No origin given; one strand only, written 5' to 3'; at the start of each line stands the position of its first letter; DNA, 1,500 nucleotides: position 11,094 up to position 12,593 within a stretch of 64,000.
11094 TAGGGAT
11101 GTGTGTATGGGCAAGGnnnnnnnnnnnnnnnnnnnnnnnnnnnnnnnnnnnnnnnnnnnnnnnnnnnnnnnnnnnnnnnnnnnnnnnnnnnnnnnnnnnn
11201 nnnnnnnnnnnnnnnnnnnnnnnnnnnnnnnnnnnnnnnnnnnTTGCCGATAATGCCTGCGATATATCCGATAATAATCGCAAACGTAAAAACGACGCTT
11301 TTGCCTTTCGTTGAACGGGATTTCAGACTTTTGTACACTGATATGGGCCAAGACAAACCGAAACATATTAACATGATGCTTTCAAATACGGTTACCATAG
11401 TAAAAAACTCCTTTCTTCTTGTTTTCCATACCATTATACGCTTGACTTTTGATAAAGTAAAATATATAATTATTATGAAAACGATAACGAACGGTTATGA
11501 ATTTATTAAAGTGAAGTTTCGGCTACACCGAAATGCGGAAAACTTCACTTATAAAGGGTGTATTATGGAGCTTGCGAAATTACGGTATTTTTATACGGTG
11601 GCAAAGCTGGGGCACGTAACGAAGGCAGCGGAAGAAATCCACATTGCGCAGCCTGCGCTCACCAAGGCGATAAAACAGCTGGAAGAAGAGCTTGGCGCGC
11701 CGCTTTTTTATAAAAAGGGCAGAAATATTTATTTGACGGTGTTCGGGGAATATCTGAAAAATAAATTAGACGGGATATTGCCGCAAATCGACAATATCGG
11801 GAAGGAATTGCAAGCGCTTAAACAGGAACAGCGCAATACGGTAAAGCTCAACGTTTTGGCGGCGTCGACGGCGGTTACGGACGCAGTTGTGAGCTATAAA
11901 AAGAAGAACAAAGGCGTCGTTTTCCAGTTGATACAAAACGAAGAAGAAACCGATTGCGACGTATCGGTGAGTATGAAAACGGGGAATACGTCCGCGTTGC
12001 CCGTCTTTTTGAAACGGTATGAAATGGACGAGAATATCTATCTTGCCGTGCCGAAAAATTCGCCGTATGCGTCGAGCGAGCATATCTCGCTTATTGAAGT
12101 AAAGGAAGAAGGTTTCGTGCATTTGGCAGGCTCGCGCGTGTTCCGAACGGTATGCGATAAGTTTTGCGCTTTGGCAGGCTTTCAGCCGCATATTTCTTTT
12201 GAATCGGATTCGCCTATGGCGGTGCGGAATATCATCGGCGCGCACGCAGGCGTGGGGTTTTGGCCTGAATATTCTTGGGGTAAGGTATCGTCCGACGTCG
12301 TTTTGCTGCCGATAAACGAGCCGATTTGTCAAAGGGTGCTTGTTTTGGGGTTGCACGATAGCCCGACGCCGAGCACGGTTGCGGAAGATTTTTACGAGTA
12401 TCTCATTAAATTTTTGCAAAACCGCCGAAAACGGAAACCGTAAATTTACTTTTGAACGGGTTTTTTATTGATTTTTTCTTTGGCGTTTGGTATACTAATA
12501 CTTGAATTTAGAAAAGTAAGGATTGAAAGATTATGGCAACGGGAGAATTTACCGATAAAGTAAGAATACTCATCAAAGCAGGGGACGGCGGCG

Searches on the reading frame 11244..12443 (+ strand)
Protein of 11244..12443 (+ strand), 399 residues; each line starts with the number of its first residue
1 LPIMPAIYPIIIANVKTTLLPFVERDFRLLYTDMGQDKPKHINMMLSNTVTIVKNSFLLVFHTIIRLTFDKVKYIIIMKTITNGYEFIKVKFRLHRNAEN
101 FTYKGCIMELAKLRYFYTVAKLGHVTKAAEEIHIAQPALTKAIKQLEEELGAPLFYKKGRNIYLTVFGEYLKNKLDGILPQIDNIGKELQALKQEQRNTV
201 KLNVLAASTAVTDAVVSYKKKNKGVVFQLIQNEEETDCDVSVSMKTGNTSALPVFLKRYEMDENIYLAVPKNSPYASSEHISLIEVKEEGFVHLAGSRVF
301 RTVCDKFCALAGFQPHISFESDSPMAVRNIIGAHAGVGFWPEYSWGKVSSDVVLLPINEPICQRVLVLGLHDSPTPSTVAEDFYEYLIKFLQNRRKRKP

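Call 30: search_protein_families(library=pfam, proteins=[window:11244-12443:+])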
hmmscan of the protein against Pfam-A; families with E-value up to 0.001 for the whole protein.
window:11244-12443:+ (399 aa): 2 families
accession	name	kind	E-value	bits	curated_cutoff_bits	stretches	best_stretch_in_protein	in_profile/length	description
PF00126.33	HTH_1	-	1.6e-20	73.3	26.6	1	111-169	2-60/60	Bacterial regulatory helix-turn-helix protein, lysR family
PF03466.25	LysR_substrate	-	1.7e-13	50.9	28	1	217-389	27-206/209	LysR substrate binding domain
